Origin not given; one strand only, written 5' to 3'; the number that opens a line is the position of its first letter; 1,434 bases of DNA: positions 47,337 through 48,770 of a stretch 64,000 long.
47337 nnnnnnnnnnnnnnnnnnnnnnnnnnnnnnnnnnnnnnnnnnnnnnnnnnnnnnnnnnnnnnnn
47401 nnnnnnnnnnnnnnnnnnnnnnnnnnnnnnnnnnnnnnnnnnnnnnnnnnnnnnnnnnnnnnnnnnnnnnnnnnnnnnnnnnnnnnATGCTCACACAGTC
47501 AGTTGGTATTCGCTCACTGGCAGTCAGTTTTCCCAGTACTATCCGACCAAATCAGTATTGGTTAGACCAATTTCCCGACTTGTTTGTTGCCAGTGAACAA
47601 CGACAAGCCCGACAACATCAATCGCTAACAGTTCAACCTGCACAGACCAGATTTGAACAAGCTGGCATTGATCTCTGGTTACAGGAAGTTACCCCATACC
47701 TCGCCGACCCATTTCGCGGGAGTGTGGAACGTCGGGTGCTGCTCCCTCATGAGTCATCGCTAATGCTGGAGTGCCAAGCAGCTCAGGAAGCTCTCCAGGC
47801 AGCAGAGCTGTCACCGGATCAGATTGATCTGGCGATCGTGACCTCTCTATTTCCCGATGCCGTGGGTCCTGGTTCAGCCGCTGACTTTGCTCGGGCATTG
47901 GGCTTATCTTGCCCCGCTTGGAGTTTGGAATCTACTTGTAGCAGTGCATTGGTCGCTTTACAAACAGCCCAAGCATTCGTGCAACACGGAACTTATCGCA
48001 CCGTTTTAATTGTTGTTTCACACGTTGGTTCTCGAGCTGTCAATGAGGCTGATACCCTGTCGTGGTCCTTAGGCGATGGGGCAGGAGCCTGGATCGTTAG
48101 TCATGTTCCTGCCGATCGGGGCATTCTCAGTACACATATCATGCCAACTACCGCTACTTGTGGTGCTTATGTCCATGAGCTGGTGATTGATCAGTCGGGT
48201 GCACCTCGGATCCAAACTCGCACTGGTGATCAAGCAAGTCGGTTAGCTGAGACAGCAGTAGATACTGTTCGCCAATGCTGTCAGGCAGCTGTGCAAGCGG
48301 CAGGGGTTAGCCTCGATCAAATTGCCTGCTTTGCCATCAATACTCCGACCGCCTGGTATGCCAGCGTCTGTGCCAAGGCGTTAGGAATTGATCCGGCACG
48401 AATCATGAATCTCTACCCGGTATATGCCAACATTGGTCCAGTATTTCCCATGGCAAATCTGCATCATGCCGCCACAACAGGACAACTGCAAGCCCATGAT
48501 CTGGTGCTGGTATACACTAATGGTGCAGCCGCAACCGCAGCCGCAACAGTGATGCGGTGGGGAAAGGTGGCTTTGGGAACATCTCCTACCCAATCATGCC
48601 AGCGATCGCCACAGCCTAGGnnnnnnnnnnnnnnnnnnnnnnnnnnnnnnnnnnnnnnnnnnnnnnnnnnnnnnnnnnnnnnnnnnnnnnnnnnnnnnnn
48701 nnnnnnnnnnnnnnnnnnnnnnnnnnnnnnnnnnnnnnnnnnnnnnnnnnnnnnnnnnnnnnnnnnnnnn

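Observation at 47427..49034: FabH-like (KAS III) enzyme fused to its own carrier-protein domain inside an NRPS-PKS cluster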

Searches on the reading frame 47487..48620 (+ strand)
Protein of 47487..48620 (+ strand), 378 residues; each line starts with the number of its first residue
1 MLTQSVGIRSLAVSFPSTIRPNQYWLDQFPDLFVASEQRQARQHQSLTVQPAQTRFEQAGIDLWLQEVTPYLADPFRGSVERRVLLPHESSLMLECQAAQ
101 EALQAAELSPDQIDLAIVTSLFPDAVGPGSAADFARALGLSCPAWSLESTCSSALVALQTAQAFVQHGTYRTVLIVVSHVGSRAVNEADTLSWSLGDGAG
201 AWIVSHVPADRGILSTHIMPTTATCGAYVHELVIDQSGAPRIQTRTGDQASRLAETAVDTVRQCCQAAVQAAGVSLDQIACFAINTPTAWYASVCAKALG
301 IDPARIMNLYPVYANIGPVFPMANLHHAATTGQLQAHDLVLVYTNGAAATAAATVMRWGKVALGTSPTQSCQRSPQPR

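Call 35: search_protein_representatives(protein=window:47487-48620:+)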
Query: 378 residues. Proteins with E-value up to 0.001 (for the whole library): 3576; up to 1e-10: 760; up to 1e-30: 109. The best 150 are listed.
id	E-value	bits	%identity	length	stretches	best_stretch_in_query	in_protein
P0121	5.2e-132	456.8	63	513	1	3-369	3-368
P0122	1.3e-106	373.2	69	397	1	113-368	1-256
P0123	3.7e-101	355.3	49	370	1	1-371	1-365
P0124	1.2e-99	350.4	48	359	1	5-361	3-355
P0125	2.5e-99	349.3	65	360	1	98-373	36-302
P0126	4.5e-90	318.8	46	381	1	4-366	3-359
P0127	1.6e-88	313.7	46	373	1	3-377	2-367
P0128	2.8e-84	299.8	45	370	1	6-377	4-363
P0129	1.5e-83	297.4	45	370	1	8-369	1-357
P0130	3.5e-83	296.2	42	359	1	4-365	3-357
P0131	1.7e-81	290.6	42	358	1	7-364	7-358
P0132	4.5e-80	286.0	42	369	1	4-368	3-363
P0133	7.0e-80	285.3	43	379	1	5-366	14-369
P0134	1.5e-78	280.9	40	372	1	4-369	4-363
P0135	1.6e-78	280.9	44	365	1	6-371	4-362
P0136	2.2e-78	280.4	43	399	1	5-370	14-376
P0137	6.6e-78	278.8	40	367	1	6-368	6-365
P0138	1.0e-77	278.2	41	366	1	5-369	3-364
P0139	3.1e-76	273.3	42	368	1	3-368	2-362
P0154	2.7e-66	240.6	39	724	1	5-370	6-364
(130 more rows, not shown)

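Call 45: find_encoding_contigs(protein=P0123, flank=8000, max_places=2)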
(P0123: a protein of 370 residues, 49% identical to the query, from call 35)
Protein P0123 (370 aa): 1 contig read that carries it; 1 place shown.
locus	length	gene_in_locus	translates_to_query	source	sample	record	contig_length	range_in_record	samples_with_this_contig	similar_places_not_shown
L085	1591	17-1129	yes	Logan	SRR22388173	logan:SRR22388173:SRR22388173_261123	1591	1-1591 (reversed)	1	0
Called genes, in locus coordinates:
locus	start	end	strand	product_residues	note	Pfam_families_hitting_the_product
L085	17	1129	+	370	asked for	PF08545:ACP_syn_III, PF08541:ACP_syn_III_C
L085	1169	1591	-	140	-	?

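Call 46: list_cluster_members(proteins=[P0127, P0128, P0129, P0130, P0132, P0136, P0137, P0138, P0139, P0154])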
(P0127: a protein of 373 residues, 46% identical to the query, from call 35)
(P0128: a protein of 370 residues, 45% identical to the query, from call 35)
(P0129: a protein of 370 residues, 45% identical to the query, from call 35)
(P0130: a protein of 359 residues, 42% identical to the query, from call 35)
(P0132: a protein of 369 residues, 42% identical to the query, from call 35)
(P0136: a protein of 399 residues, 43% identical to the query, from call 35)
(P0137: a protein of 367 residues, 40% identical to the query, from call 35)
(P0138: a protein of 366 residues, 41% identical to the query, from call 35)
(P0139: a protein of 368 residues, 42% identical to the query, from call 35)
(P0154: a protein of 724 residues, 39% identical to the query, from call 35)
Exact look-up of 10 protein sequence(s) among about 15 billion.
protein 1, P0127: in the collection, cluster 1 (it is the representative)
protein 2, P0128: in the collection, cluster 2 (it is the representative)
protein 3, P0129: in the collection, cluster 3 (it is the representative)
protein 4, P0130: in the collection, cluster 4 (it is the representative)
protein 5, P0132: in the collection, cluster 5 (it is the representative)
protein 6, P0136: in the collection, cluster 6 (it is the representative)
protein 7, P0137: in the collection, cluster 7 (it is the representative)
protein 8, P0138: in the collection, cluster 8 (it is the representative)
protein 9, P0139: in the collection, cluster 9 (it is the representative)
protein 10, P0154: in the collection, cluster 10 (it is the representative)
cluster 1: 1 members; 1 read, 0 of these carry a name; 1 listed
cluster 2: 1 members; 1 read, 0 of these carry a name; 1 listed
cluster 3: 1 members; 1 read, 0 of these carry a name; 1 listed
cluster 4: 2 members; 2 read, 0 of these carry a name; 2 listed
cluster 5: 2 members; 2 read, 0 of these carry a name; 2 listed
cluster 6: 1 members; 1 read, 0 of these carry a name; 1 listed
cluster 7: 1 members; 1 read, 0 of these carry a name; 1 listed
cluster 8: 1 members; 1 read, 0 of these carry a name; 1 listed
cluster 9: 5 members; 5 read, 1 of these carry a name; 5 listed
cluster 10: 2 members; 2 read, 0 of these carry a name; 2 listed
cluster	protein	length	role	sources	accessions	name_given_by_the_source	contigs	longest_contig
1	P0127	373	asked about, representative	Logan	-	-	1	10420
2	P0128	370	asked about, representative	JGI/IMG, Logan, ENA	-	-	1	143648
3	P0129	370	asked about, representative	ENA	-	-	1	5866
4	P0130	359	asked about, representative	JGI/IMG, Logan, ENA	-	-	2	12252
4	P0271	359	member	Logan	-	-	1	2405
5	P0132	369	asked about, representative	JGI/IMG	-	-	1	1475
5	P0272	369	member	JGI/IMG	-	-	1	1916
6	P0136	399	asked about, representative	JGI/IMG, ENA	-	-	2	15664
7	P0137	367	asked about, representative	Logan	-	-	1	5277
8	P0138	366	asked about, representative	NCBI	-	-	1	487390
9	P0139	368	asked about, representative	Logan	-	-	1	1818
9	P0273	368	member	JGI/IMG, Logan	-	3-oxoacyl-[acyl-carrier-protein] synthase-3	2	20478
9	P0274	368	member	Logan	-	-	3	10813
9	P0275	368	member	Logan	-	-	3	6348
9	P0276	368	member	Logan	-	-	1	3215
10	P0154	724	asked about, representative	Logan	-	-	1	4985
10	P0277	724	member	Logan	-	-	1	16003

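Call 47: find_encoding_contigs(protein=P0128, flank=8000, max_places=1)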
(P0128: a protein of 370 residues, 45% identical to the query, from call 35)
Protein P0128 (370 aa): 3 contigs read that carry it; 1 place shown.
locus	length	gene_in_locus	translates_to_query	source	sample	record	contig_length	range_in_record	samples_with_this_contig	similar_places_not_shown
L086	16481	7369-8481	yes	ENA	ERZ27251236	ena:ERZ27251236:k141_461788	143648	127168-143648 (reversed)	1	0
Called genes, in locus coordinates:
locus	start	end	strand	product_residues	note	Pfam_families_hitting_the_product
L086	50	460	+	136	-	PF13564:DoxX_2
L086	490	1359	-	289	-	PF05724:TPMT (weak), PF13489:Methyltransf_23, PF08241:Methyltransf_11, PF08242:Methyltransf_12, PF13649:Methyltransf_25, PF13847:Methyltransf_31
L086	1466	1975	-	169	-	-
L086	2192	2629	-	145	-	-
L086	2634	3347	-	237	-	PF01740:STAS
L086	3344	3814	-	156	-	PF01740:STAS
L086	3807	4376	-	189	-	PF07228:SpoIIE (weak)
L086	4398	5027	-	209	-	PF13581:HATPase_c_2, PF02518:HATPase_c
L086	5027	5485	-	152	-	-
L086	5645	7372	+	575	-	PF02776:TPP_enzyme_N, PF00205:TPP_enzyme_M, PF02775:TPP_enzyme_C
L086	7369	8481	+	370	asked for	PF00109:ketoacyl-synt (weak), PF08545:ACP_syn_III, PF08541:ACP_syn_III_C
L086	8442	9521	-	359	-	PF08100:Dimerisation, PF00891:Methyltransf_2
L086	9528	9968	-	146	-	-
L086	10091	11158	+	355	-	-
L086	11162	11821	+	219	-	PF00196:GerE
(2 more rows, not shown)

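Call 48: find_encoding_contigs(protein=P0138, flank=8000, max_places=1)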
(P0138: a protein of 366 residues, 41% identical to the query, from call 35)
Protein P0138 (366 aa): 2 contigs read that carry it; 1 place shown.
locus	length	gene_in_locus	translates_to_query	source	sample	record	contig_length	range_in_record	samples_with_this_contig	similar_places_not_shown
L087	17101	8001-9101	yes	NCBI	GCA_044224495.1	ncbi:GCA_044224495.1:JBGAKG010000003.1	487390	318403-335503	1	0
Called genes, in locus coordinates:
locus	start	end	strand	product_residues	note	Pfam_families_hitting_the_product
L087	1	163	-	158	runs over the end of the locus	-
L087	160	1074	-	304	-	PF01040:UbiA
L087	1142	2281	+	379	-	-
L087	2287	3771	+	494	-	PF00497:SBP_bac_3, PF00528:BPD_transp_1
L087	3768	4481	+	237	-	PF00005:ABC_tran, PF02463:SMC_N, PF13304:AAA_21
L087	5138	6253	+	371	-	PF00561:Abhydrolase_1 (weak), PF12146:Hydrolase_4 (weak), PF12697:Abhydrolase_6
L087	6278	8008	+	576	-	PF02776:TPP_enzyme_N, PF00205:TPP_enzyme_M, PF02775:TPP_enzyme_C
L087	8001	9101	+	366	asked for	PF00108:Thiolase_N (faint), PF08545:ACP_syn_III, PF08541:ACP_syn_III_C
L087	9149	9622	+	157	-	-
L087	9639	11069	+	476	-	PF00067:p450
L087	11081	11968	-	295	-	PF05368:NmrA, PF13460:NAD_binding_10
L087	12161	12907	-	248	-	-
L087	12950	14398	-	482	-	PF13581:HATPase_c_2 (weak), PF02518:HATPase_c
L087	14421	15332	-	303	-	-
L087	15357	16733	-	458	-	PF00069:Pkinase, PF03109:ABC1 (faint), PF07714:PK_Tyr_Ser-Thr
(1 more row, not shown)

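Call 49: find_encoding_contigs(protein=P0277, flank=8000, max_places=1)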
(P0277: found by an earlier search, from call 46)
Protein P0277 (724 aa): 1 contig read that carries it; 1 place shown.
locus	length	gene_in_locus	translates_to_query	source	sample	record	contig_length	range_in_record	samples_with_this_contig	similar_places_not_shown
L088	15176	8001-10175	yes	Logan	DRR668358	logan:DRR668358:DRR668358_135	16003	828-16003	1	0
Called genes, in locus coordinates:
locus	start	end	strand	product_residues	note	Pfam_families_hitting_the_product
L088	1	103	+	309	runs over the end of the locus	?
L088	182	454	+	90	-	PF09650:PHA_gran_rgn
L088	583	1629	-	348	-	PF05496:RuvB_N, PF13191:AAA_16 (faint), PF00004:AAA, PF07728:AAA_5 (weak), PF13401:AAA_22 (faint), PF17864:AAA_lid_4, PF05491:WHD_RuvB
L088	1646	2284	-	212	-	PF01330:RuvA_N, PF14520:HHH_5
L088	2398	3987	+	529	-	PF00675:Peptidase_M16, PF05193:Peptidase_M16_C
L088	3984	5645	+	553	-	PF00675:Peptidase_M16, PF05193:Peptidase_M16_C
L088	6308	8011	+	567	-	PF02776:TPP_enzyme_N, PF00205:TPP_enzyme_M, PF02775:TPP_enzyme_C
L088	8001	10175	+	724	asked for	PF08545:ACP_syn_III, PF00561:Abhydrolase_1 (faint), PF08541:ACP_syn_III_C, PF12146:Hydrolase_4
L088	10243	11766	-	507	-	-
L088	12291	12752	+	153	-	-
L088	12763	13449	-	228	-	PF00440:TetR_N, PF08359:TetR_C_4, PF17932:TetR_C_24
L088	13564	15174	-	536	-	?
